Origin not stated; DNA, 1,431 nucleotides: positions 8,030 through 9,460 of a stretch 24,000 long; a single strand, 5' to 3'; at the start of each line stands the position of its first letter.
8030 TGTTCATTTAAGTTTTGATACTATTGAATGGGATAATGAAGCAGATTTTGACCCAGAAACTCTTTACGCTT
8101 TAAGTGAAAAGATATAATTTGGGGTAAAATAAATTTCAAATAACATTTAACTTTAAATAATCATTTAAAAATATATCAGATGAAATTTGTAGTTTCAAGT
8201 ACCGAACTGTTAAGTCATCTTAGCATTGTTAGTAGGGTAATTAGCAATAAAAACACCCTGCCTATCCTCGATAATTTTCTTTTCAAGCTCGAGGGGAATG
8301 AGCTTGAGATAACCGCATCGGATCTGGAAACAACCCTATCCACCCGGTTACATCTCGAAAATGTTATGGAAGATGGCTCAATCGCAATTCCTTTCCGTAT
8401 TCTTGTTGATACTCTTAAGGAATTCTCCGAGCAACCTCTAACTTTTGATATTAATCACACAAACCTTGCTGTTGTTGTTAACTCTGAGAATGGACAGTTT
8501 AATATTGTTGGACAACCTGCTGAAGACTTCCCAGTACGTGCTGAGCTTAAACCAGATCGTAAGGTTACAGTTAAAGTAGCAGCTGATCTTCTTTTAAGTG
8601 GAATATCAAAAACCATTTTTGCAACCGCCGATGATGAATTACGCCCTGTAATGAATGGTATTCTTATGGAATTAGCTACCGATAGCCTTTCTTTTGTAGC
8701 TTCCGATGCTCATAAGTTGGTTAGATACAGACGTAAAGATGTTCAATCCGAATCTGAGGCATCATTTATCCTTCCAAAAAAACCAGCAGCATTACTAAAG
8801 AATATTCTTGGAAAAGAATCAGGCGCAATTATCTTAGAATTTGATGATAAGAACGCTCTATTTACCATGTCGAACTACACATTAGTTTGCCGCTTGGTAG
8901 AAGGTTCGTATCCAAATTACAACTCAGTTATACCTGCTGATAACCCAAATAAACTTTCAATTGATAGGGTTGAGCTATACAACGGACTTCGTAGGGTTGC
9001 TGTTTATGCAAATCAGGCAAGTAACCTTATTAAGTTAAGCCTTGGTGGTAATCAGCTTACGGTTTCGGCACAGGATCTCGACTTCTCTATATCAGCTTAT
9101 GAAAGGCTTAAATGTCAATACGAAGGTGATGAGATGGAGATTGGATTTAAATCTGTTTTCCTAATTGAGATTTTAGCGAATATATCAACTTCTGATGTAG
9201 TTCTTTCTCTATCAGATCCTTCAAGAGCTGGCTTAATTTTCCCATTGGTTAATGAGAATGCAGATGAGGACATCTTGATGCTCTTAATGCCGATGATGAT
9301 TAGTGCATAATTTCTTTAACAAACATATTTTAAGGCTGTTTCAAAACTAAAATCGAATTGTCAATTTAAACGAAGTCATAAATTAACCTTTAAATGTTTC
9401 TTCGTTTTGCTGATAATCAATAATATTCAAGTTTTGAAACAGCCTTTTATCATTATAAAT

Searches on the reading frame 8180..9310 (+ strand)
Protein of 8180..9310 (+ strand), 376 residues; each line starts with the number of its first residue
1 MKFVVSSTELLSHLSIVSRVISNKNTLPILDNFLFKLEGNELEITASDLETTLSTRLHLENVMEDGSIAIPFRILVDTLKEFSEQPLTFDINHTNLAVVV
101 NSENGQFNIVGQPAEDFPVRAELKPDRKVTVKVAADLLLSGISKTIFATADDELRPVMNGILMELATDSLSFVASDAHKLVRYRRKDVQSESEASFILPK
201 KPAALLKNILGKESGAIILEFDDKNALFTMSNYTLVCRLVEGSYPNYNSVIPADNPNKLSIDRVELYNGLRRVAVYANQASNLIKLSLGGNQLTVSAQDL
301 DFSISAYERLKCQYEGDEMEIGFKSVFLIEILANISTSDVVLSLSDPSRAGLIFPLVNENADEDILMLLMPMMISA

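Call 76: search_protein_families(library=pfam, proteins=[window:8180-9310:+], max_evalue=0.00001)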
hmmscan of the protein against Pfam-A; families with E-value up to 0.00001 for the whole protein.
window:8180-9310:+ (376 aa): 3 families
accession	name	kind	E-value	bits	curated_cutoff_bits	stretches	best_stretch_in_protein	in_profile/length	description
PF00712.24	DNA_pol3_beta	-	3.2e-29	101.9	24.4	1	1-119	1-118/120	DNA polymerase III beta subunit, N-terminal domain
PF02767.21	DNA_pol3_beta_2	-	2.6e-23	83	27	1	134-246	3-116/116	DNA polymerase III beta subunit, central domain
PF02768.20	DNA_pol3_beta_3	-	3.9e-22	78.8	27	1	249-366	2-118/121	DNA polymerase III beta subunit, C-terminal domain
